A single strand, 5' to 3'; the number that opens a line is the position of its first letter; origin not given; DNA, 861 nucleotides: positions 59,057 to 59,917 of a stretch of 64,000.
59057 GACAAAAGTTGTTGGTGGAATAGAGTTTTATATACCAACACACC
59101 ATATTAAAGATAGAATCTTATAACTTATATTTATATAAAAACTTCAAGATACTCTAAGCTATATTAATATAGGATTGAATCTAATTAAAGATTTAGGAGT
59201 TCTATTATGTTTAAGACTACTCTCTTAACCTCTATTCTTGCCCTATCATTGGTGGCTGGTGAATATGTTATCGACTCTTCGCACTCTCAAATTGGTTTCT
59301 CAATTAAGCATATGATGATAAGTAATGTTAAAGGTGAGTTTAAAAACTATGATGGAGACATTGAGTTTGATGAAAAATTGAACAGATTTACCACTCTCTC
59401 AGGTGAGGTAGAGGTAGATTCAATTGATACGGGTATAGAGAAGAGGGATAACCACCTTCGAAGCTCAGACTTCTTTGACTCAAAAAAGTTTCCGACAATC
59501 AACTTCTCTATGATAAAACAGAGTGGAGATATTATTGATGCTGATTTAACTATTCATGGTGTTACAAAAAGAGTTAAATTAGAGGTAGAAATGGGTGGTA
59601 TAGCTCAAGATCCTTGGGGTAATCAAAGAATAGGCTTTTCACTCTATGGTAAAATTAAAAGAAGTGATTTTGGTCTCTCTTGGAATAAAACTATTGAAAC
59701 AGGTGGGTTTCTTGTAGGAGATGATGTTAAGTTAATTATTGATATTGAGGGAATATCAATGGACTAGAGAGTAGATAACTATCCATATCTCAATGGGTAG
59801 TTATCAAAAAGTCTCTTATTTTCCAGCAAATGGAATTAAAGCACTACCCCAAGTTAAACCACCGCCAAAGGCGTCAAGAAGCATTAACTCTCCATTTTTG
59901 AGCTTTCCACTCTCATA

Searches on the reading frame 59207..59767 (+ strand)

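Call 60: search_protein_families(library=ncbifam, proteins=[window:59207-59767:+], max_evalue=0.00001)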
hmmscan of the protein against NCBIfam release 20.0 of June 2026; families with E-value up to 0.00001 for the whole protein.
window:59207-59767:+ (186 aa): 1 family
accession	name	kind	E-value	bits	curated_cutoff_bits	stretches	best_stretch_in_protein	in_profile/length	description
NF002994.0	PRK03757.1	equivalog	1.1e-37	129.7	232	1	8-183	12-189/191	YceI family protein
